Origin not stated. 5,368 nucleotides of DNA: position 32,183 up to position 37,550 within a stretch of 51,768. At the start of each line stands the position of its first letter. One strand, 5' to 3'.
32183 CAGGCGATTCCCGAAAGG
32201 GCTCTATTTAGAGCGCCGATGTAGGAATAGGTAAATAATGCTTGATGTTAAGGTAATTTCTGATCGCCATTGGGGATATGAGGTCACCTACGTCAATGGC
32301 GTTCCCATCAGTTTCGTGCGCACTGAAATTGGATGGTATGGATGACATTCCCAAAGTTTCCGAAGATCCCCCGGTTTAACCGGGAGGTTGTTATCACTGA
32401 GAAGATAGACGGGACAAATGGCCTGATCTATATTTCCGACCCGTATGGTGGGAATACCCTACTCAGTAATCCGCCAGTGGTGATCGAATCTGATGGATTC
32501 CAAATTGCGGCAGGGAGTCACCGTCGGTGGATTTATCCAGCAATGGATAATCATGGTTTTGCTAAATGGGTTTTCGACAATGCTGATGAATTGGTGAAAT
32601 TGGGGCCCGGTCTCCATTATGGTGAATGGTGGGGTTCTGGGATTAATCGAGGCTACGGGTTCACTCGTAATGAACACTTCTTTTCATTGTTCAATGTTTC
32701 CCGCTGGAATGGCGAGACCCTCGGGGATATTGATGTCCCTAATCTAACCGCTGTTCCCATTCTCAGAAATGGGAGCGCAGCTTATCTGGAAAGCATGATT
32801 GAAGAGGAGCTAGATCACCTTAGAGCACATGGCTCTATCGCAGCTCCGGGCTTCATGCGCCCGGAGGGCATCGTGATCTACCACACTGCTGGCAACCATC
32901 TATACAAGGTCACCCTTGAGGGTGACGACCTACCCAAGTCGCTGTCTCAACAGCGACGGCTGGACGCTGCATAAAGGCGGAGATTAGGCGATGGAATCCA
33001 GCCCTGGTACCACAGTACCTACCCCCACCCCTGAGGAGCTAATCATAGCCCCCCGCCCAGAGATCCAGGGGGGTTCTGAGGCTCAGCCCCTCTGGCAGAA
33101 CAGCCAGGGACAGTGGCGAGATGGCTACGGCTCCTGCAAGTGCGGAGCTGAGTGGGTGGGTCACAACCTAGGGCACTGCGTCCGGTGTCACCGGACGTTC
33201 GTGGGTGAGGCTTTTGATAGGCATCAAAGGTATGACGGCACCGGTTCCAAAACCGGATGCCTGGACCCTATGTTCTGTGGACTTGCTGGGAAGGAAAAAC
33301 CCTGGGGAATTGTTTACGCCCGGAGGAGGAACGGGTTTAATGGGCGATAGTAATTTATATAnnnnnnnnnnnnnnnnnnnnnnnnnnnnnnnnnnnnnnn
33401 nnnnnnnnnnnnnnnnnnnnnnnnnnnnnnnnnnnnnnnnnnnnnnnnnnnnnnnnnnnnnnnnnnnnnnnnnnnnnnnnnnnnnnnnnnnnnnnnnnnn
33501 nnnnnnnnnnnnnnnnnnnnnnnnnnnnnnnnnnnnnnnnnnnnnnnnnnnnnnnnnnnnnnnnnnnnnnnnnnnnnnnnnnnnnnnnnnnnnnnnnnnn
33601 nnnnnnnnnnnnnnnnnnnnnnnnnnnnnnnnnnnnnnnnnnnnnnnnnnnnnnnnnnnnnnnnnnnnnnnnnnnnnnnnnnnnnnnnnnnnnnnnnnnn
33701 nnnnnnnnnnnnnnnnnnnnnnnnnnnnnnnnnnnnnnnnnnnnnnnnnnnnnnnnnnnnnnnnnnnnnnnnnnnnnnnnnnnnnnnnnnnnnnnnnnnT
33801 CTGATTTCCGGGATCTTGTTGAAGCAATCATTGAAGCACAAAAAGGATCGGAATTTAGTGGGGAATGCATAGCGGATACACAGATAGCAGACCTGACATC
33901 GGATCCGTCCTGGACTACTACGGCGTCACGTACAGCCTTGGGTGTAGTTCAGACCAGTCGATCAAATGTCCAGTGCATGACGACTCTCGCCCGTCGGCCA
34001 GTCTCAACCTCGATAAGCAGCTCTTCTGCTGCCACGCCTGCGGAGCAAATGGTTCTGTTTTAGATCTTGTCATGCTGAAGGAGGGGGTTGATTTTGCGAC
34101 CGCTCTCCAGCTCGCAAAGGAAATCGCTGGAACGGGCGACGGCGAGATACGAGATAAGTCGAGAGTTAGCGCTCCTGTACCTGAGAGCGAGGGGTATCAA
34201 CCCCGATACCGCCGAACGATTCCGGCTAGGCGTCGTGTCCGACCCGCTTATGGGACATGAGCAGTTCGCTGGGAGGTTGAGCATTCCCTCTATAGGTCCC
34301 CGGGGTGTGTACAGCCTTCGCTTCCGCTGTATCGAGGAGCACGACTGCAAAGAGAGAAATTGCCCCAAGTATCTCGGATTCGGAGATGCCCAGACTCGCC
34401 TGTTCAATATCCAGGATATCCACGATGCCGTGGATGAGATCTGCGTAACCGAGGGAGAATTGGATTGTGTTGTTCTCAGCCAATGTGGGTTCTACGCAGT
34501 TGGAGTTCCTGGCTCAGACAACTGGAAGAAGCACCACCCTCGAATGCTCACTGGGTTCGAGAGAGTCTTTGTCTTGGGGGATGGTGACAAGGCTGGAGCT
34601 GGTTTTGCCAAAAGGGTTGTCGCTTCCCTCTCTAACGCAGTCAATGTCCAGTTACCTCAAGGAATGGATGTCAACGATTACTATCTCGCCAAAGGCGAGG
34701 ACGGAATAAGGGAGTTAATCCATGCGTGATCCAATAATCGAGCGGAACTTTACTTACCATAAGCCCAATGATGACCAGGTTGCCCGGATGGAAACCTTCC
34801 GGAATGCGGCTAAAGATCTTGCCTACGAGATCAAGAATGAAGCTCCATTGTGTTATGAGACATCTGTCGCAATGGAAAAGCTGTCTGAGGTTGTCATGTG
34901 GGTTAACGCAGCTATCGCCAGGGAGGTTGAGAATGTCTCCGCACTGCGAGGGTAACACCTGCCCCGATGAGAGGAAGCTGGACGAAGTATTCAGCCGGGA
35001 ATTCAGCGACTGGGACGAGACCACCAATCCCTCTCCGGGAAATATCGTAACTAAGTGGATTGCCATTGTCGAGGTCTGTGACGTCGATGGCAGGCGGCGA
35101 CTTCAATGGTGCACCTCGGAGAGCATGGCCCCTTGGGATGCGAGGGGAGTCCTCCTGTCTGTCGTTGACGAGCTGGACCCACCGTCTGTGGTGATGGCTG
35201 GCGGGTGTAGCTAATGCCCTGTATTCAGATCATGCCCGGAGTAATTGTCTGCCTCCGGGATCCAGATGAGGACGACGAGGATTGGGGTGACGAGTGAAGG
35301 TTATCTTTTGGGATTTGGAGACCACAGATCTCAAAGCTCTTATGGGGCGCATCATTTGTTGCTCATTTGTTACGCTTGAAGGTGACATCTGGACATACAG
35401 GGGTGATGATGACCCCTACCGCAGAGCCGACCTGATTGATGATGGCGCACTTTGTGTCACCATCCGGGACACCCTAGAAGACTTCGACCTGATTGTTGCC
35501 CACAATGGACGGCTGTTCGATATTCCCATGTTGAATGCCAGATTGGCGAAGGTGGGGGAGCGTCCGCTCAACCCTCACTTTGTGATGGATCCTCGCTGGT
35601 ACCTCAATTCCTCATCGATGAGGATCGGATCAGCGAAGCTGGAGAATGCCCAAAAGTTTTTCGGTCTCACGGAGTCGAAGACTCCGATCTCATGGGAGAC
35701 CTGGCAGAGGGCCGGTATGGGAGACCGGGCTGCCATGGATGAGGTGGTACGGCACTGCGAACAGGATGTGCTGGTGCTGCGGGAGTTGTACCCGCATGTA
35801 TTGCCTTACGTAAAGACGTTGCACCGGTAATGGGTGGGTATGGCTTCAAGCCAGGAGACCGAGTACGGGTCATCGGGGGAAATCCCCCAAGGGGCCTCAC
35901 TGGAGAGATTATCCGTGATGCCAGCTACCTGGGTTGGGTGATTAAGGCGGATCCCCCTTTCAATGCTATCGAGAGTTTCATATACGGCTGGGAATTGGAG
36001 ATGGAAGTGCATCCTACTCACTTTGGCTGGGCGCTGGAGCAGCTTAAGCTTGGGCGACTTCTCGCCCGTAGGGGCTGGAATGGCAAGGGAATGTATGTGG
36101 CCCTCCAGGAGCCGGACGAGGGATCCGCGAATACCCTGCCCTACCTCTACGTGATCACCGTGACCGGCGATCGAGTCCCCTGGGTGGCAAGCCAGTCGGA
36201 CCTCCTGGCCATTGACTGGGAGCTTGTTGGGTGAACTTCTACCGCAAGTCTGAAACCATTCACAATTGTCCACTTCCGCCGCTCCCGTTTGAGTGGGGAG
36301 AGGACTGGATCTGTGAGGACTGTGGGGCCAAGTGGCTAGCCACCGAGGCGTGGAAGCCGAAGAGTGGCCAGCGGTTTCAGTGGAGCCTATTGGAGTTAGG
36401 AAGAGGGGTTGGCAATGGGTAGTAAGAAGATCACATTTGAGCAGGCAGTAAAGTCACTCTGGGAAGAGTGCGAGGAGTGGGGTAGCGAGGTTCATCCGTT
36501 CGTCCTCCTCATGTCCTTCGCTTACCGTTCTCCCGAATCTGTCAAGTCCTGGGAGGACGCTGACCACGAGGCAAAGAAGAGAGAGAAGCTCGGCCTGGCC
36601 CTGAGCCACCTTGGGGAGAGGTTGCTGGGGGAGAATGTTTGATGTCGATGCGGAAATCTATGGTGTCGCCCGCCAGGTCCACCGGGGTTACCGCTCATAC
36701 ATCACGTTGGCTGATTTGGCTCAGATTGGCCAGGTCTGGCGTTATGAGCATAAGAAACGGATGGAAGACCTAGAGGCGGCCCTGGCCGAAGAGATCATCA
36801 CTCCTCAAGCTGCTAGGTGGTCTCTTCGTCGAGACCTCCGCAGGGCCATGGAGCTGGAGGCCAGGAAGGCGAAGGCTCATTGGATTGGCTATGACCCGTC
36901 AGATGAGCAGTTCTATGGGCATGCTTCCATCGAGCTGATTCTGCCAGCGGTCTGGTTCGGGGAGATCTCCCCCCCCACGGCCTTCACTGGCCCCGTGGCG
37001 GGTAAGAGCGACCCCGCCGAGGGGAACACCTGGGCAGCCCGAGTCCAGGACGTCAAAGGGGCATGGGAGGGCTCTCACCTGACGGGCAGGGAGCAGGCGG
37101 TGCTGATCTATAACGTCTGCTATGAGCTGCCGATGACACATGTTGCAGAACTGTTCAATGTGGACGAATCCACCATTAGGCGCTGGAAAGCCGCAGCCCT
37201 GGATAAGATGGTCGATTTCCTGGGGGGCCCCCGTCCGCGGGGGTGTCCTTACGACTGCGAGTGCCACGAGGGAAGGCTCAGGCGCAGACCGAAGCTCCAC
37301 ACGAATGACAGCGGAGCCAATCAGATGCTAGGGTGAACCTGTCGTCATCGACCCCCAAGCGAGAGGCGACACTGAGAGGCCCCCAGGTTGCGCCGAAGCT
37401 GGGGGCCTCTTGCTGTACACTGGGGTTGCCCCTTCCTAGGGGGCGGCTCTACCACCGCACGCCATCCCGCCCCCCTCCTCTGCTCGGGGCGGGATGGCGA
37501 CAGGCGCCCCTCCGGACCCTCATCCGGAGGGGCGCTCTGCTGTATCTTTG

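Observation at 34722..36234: Candidate anti-defence (signal-sponge-like) genes embedded in the replication module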

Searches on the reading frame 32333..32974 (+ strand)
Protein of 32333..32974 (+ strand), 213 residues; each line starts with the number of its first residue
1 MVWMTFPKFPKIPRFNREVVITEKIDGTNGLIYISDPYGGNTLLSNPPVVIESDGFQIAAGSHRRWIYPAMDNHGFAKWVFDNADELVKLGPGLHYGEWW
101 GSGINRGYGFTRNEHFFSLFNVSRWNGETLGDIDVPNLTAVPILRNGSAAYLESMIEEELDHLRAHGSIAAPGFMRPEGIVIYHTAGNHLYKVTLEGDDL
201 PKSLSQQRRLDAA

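Call 16: search_protein_families(library=pfam, proteins=[window:32333-32974:+], max_evalue=0.01)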
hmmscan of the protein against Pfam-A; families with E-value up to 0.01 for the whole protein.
window:32333-32974:+ (213 aa): 1 family
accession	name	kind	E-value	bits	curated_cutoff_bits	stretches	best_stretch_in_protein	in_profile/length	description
PF09414.15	RNA_ligase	-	7.2e-09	36.5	27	1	17-192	1-169/171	RNA ligase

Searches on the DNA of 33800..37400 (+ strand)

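Call 5: search_dna_similar(query=window:33800-37400:+, collection=phages, mode=near, max_rows=15)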
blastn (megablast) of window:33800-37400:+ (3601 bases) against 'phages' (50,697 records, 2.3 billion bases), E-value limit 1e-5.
No match.

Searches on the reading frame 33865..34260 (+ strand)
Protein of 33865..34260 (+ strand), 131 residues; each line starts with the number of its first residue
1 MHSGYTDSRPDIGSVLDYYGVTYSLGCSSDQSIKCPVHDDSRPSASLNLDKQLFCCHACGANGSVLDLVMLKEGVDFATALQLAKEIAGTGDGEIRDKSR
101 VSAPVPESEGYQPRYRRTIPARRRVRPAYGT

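Call 3: search_protein_families(library=pfam, proteins=[window:33865-34260:+], max_evalue=1)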
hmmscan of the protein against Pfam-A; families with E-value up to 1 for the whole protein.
window:33865-34260:+ (131 aa): 2 families
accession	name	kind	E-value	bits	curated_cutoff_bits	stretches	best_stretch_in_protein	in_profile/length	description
PF01807.25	Zn_ribbon_DnaG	-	9.6e-12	45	24.9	1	28-86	29-87/98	CHC2 zinc finger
PF22302.1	DUF6968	-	0.12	12.7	27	0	100-130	18-48/90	Domain of unknown function (DUF6968)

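Call 4: search_protein_families(library=phrogs, proteins=[window:33865-34260:+], max_evalue=0.1)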
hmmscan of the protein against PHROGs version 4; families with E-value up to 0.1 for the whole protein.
window:33865-34260:+ (131 aa): 11 families
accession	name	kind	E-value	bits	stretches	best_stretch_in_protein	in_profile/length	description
phrog_360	-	DNA, RNA and nucleotide metabolism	6e-26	92.1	1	7-128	3-130/133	DNA primase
phrog_2304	-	DNA, RNA and nucleotide metabolism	6.6e-12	46.7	1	11-69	14-71/133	DNA primase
phrog_11992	-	unknown function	3.6e-11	44.6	1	26-83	23-78/177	-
phrog_6444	-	DNA, RNA and nucleotide metabolism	5.3e-10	39.7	1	34-89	39-94/577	DNA primase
phrog_47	-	DNA, RNA and nucleotide metabolism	4e-09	36.6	1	11-86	30-107/947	DNA primase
phrog_510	-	DNA, RNA and nucleotide metabolism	4.3e-09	36.6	1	30-116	43-130/667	DNA primase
phrog_18097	-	DNA, RNA and nucleotide metabolism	3.5e-07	31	1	34-86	36-89/199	DNA primase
phrog_5311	-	DNA, RNA and nucleotide metabolism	4.6e-06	26.1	1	33-82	100-153/692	helicase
phrog_26824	-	unknown function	2.3e-05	23.7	1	29-80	24-79/868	-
phrog_6088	-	DNA, RNA and nucleotide metabolism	0.0078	15.7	1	32-74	23-68/772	DNA primase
phrog_5629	-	DNA, RNA and nucleotide metabolism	0.064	12.2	1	30-89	29-93/930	DNA primase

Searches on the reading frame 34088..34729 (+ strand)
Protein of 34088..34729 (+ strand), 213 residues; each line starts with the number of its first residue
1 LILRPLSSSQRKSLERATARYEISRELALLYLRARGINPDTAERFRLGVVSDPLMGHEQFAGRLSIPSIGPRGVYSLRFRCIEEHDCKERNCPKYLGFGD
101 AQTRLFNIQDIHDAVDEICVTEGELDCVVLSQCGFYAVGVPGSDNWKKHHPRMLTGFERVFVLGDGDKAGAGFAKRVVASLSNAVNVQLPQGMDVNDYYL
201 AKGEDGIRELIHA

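Call 3: search_protein_families(library=pfam, proteins=[window:34088-34729:+], max_evalue=1)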
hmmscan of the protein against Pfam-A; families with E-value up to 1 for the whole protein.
window:34088-34729:+ (213 aa): 5 families
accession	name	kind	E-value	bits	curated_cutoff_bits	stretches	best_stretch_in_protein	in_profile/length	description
PF13155.12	Toprim_2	-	1.8e-08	35.1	22.1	1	119-198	1-87/88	Toprim-like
PF13662.12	Toprim_4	-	0.0004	21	25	1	116-186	1-80/85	Toprim domain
PF13362.12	Toprim_3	-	0.00055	20.8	27.2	1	144-205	30-95/95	Toprim domain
PF08275.17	DNAG_N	-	0.069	13.7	26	1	26-52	12-38/128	DNA primase catalytic core, N-terminal domain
PF01751.28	Toprim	-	0.23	12.1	23.1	1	117-184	1-83/96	Toprim domain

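Call 4: search_protein_families(library=phrogs, proteins=[window:34088-34729:+], max_evalue=0.1)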
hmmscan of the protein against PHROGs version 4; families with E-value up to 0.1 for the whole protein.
window:34088-34729:+ (213 aa): 6 families
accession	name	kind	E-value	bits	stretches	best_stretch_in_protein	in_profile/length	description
phrog_849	-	DNA, RNA and nucleotide metabolism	8.2e-60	204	1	3-212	123-341/435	DNA primase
phrog_47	-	DNA, RNA and nucleotide metabolism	1.2e-28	101.2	1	26-210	148-333/947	DNA primase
phrog_239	-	DNA, RNA and nucleotide metabolism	3e-20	73.8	1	15-209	101-306/801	DNA primase/helicase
phrog_6444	-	DNA, RNA and nucleotide metabolism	3.8e-11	43.5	1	105-212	246-364/577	DNA primase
phrog_6088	-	DNA, RNA and nucleotide metabolism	3.2e-08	33.5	1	103-198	175-279/772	DNA primase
phrog_510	-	DNA, RNA and nucleotide metabolism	0.0047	16.7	1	156-203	293-349/667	DNA primase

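Call 19: search_dna_similar(query=window:34088-34729:+, collection=phages, mode=protein, max_rows=12, max_evalue=0.00001)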
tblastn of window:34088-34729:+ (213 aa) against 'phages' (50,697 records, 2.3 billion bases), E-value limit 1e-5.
Records with a match: 1535; places in all: 1548; records where one place covers at least 80% of the query: 1483.
Best place of each record, by identity: <60% 1535.
By first word of the organism name: Mycobacterium 978; Streptomyces 206; Propionibacterium 188; Rhodococcus 45; Cutibacterium 45; Gordonia 28; Salmonella 18; Escherichia 7; Enterobacteria 6; Fromanvirus 4; and 5 more.
By host as written in the record: Mycobacterium smegmatis mc2 155 705; Mycobacterium smegmatis mc#155 129; Propionibacterium acnes 98; Mycobacterium smegmatis mc2155 52; Cutibacterium acnes 49; Streptomyces griseus ATCC 10137 40; Rhodococcus erythropolis RIA 643 37; Propionibacterium acnes ATCC 6919 36; and 96 more.
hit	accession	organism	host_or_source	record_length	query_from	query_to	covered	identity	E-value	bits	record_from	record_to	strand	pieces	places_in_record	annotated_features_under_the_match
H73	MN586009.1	Streptomyces phage Phettuccine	Streptomyces griseofuscus ATCC 23916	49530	3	212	99%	49.1%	2e-48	174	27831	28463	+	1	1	39: DNA primase | 38: DNA primase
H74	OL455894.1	Streptomyces phage Unstoppable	Streptomyces griseus ATCC 10137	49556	3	212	99%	49.1%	2e-48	174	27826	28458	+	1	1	39: DNA primase | 38: DNA primase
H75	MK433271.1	Streptomyces phage Indigo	Streptomyces griseus ATCC 10137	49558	3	212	99%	49.1%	2e-48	174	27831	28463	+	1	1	38: DNA primase | 37: DNA primase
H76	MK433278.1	Streptomyces phage Nerdos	Streptomyces griseus ATCC 10137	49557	3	212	99%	49.1%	2e-48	174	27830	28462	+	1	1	38: DNA primase | 37: DNA primase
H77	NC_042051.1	Streptomyces phage Aaronocolus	Streptomyces griseus ATCC 10137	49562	3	212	99%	49.1%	2e-48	174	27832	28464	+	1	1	DNA primase (x2)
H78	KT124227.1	Streptomyces phage Aaronocolus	Streptomyces griseus ATCC 10137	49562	3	212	99%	49.1%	2e-48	174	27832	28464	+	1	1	DNA primase (x2)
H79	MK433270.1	Streptomyces phage Bovely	Streptomyces griseus ATCC 10137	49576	3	212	99%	49.1%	2e-48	174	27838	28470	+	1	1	39: DNA primase | 38: DNA primase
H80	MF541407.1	Streptomyces phage Esperer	Streptomyces xanthochromogenes NRRL ...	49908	3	212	99%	49.1%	2e-48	174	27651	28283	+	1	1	DNA primase (x2)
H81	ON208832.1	Streptomyces phage Legacy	Streptomyces griseus ATCC 10137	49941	3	212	99%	49.1%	2e-48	174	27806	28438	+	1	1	39: DNA primase | 38: DNA primase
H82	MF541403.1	Streptomyces phage BeardedLady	Streptomyces xanthochromogenes NRRL ...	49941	3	212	99%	49.1%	2e-48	174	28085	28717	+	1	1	DNA primase (x2)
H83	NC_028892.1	Streptomyces phage Caliburn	Streptomyces griseus ATCC 10137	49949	3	212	99%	49.1%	2e-48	174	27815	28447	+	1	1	DNA primase (x2)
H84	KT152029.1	Streptomyces phage Caliburn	Streptomyces griseus ATCC 10137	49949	3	212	99%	49.1%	2e-48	174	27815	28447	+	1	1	DNA primase (x2)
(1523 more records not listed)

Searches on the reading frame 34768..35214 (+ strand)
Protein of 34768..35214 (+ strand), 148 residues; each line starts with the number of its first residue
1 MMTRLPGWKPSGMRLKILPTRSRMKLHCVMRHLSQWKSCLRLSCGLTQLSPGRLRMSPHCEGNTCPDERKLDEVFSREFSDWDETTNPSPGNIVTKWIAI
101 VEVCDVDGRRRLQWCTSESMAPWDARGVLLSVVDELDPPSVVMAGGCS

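Call 3: search_protein_families(library=pfam, proteins=[window:34768-35214:+], max_evalue=1)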
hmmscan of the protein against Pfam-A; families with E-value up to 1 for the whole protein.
window:34768-35214:+ (148 aa): 1 family
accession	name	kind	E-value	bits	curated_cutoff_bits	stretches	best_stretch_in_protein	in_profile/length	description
PF02998.19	Lentiviral_Tat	-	0.049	14.1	27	1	67-103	13-48/86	Lentiviral Tat protein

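Call 4: search_protein_families(library=phrogs, proteins=[window:34768-35214:+], max_evalue=0.1)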
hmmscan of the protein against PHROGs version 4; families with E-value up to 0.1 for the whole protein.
window:34768-35214:+ (148 aa): 0 families

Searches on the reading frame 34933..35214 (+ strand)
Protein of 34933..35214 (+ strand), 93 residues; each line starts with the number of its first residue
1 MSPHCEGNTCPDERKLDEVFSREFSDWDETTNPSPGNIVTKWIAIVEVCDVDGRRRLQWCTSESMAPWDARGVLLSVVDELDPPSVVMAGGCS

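Call 16: search_protein_families(library=pfam, proteins=[window:34933-35214:+], max_evalue=0.01)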
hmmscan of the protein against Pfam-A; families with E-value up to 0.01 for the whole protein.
window:34933-35214:+ (93 aa): 0 families

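Call 57: search_protein_families(library=ncbifam, proteins=[window:34933-35214:+], max_evalue=0.1)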
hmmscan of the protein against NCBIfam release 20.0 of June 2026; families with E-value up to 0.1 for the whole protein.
window:34933-35214:+ (93 aa): 0 families

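Call 64: search_protein_families(library=pfam, proteins=[window:34933-35214:+], max_evalue=10)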
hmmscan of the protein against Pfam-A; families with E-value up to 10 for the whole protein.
window:34933-35214:+ (93 aa): 1 family
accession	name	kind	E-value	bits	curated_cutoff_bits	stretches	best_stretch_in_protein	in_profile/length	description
PF02998.19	Lentiviral_Tat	-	0.022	15.2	27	1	12-48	13-48/86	Lentiviral Tat protein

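Call 71: search_protein_families(library=phrogs, proteins=[window:34933-35214:+], max_evalue=0.001)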
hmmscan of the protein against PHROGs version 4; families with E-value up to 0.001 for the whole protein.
window:34933-35214:+ (93 aa): 0 families

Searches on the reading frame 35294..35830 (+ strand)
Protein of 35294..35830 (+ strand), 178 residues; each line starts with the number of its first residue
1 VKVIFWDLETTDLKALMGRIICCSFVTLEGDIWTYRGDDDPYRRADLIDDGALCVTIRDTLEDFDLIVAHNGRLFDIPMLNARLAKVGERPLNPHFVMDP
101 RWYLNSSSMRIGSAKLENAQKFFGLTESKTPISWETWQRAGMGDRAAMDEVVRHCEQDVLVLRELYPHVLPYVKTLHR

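Call 3: search_protein_families(library=pfam, proteins=[window:35294-35830:+], max_evalue=1)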
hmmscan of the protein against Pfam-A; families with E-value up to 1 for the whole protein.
window:35294-35830:+ (178 aa): 2 families
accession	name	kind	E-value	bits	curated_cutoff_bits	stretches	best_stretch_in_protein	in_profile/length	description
PF13482.12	RNase_H_2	-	7.8e-14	52.4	22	1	4-168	1-163/165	RNase_H superfamily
PF03104.25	DNA_pol_B_exo1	-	0.021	14.7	23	1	62-88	157-183/242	DNA polymerase family B, exonuclease domain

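Call 4: search_protein_families(library=phrogs, proteins=[window:35294-35830:+], max_evalue=0.1)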
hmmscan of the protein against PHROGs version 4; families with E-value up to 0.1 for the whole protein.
window:35294-35830:+ (178 aa): 4 families
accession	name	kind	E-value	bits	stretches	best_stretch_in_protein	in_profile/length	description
phrog_403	-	DNA, RNA and nucleotide metabolism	5.4e-21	75.8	1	41-174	121-251/321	DNA polymerase exonuclease subunit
phrog_17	-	DNA, RNA and nucleotide metabolism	3.5e-12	46.1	1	1-174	670-829/1445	DNA polymerase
phrog_192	-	DNA, RNA and nucleotide metabolism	2.5e-06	28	1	45-96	165-216/397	DNA polymerase exonuclease subunit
phrog_31289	-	unknown function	0.018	16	1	9-57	32-79/135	-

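Call 41: find_related_loci(query=window:35294-35830:+, collection=viral_contigs, flank=3000)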
Query window:35294-35830:+ (178 aa) in viral_contigs; peptide patterns used: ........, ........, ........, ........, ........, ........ (x = any residue, [..] = any of these).
9 stretches matched a pattern; 6 encode a relative of the query (tblastn E <= 1e-3); 6 distinct loci.
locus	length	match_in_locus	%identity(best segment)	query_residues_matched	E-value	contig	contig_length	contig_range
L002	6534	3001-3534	76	1-178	1e-92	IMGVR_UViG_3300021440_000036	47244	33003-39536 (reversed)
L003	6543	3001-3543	36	1-166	8e-25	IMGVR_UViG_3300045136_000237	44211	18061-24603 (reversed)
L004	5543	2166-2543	32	48-175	7e-18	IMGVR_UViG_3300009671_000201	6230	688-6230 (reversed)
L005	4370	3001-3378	32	48-175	1e-17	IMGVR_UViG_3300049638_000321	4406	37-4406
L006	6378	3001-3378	29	48-175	3e-17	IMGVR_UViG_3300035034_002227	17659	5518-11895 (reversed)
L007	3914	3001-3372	30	49-174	2e-14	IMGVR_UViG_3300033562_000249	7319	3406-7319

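Call 57: search_protein_families(library=ncbifam, proteins=[window:35294-35830:+], max_evalue=0.1)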
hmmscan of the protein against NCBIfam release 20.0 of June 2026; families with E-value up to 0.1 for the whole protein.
window:35294-35830:+ (178 aa): 2 families
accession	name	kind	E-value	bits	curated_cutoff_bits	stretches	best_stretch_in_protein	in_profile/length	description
NF005927.0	PRK07942.1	subfamily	0.026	14.2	186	0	56-101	85-129/232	DNA polymerase III subunit epsilon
NF006615.0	PRK09182.1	subfamily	0.085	11.6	207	0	57-86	127-155/307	3'-5' exonuclease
